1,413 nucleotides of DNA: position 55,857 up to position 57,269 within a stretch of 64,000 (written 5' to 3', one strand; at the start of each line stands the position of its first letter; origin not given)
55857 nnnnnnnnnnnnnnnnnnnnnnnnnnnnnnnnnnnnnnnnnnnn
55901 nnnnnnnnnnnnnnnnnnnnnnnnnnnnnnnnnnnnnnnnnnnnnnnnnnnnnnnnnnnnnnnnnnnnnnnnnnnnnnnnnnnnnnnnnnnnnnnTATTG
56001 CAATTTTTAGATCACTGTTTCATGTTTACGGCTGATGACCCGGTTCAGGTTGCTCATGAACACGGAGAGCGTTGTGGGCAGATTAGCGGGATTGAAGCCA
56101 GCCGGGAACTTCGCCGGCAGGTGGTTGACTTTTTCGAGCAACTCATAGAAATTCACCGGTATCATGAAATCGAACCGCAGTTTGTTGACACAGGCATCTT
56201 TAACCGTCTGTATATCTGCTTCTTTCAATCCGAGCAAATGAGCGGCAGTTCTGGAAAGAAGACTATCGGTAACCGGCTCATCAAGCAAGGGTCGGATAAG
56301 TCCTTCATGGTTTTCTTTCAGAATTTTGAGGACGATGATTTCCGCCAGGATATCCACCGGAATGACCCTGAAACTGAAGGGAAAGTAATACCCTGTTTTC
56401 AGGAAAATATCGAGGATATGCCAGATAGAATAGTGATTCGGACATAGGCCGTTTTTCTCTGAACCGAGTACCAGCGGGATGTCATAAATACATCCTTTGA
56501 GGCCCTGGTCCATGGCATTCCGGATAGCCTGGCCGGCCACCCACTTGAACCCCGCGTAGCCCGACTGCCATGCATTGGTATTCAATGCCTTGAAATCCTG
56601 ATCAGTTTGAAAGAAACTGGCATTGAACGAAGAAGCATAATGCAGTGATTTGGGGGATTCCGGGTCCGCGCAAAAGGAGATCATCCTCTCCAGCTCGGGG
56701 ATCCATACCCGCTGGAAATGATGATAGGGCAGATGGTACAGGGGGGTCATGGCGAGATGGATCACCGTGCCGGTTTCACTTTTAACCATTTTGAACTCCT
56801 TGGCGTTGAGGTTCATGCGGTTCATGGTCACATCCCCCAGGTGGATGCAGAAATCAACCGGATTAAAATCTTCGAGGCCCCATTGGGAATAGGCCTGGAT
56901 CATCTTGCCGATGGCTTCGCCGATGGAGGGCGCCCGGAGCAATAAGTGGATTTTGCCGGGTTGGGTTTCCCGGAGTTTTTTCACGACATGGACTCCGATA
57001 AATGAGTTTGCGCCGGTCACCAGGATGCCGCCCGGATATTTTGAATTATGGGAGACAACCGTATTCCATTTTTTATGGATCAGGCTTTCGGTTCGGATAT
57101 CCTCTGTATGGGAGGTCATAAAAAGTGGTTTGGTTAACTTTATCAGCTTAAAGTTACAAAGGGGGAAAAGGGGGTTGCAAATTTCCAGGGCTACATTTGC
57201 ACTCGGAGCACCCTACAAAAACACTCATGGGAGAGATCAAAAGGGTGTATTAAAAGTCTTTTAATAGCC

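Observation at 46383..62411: Co-directional array of six T9SS cargo genes sharing one C-terminal module but carrying unrelated passenger domains, with an embedded TPR-LuxR sensor and a stand-alone reductase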

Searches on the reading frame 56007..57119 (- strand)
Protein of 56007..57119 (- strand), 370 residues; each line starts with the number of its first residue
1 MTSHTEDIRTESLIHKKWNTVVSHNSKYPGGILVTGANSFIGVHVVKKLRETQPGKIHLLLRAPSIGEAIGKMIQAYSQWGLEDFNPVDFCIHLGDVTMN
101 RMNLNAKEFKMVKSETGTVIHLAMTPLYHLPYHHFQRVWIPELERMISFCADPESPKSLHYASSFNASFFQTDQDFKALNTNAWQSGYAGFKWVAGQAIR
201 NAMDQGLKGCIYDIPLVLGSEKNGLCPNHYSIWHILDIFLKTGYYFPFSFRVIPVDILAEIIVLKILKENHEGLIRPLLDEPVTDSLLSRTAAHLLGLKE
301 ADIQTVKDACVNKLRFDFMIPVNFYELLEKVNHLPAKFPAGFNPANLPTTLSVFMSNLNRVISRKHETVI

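Call 3: search_protein_families(library=pfam, proteins=[window:56007-57119:-], max_evalue=0.01)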
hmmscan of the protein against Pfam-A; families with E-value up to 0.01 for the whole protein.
window:56007-57119:- (370 aa): 2 families
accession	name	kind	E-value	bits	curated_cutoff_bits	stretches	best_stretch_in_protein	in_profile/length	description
PF07993.18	NAD_binding_4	-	9.8e-23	81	20.1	1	34-262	1-258/258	Male sterility protein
PF01073.25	3Beta_HSD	-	0.004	16.7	22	1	33-209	1-167/280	3-beta hydroxysteroid dehydrogenase/isomerase family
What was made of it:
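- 56007..57119 (-): g6 (RED): cytoplasmic thioester-reductase-like SDR. It is the first gene after the regulated promoter and ends 11 nt before g5. NAD_binding_4 at 81 bits (call 3).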

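Call 9: find_encoding_contigs(protein=window:56007-57119:-, flank=10000, max_places=6)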
Protein window:56007-57119:- (370 aa): 3 contigs read that carry it; 3 places shown.
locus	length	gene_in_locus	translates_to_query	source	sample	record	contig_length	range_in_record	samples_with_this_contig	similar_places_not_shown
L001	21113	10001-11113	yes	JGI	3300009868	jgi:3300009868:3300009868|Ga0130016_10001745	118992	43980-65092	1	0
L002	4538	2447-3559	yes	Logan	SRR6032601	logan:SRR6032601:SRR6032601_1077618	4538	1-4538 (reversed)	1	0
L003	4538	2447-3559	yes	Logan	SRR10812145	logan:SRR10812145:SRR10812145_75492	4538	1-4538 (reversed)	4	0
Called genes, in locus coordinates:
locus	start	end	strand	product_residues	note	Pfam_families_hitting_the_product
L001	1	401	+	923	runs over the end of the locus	PF13620:CarboxypepD_reg (weak), PF13715:CarbopepD_reg_2, PF07715:Plug (weak)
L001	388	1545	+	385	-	PF14054:DUF4249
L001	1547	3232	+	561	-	PF01835:MG2 (faint), PF13620:CarboxypepD_reg (weak)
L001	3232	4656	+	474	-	PF04734:Ceramidase_alk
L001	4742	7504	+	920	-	PF15902:Sortilin-Vps10 (faint), PF18962:Por_Secre_tail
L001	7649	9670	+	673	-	PF00515:TPR_1 (faint), PF07719:TPR_2 (faint), PF13174:TPR_6 (faint), PF13428:TPR_14 (faint), PF13432:TPR_16 (faint), PF13424:TPR_12, PF17874:TPR_MalT (weak), PF13424:TPR_12, +4 more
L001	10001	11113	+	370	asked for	PF07993:NAD_binding_4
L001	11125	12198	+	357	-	PF13385:Laminin_G_3, PF18962:Por_Secre_tail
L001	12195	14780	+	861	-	PF18962:Por_Secre_tail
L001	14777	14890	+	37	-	-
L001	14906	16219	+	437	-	PF14870:PSII_BNR (faint), PF18962:Por_Secre_tail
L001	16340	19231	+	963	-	PF07603:Lcl_C, PF13620:CarboxypepD_reg (weak), PF14870:PSII_BNR (faint), PF18962:Por_Secre_tail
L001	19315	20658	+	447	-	PF18962:Por_Secre_tail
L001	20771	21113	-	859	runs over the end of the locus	PF00963:Cohesin (faint)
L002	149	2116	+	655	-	PF00515:TPR_1 (faint), PF07719:TPR_2 (faint), PF13174:TPR_6 (faint), PF13428:TPR_14 (faint), PF13432:TPR_16 (faint), PF13424:TPR_12, PF17874:TPR_MalT (weak), PF13424:TPR_12, +4 more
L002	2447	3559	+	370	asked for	PF07993:NAD_binding_4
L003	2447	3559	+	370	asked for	PF07993:NAD_binding_4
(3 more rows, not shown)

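Call 28: search_protein_families(library=ncbifam, proteins=[window:56007-57119:-], max_evalue=0.001)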
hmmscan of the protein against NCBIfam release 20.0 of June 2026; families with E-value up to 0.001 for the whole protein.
window:56007-57119:- (370 aa): 5 families
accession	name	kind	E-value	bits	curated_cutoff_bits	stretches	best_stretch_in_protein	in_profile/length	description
TIGR01746.1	Thioester-redct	subfamily_domain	3.2e-27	95.7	213.35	1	32-264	2-245/371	thioester reductase domain-containing protein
NF038078.1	NRPS_MxcG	equivalog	6.1e-15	53.6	2300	1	22-267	1075-1326/1442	myxochelin non-ribosomal peptide synthetase MxcG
TIGR03443.1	alpha_am_amid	equivalog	1.1e-14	52.9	1030.1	1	14-271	957-1236/1390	L-aminoadipate-semialdehyde dehydrogenase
NF005539.0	PRK07201.1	equivalog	2.8e-09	36.3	549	1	33-224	4-184/657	SDR family oxidoreductase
NF047350.1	aureusi_NRPS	equivalog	0.00038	17.4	2500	1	12-211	2009-2209/2373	aureusimine non-ribosomal peptide synthetase AusA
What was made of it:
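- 56007..57119 (-): TIGR01746 at 95.7 bits, below the 213 cutoff (call 28).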

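Call 60: search_solved_structures(query=window:56007-57119:-, max_evalue=0.001)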
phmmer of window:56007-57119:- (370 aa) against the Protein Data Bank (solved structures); distinct sequences matched with E-value up to 0.001: 3.
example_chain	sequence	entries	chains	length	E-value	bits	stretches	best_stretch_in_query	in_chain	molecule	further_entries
8v1x_A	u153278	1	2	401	3.8e-17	65.6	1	28-259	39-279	Type I polyketide synthase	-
4u7w_A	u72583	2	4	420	1.7e-09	40.4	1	32-226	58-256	MxaA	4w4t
6vtj_A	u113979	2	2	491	9.9e-05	24.7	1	13-139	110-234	Non-ribosomal peptide synthetase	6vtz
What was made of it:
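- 56007..57119 (-): PDB matches to a PKS terminal reductase (8v1x) and the MxaA R domain (call 60).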
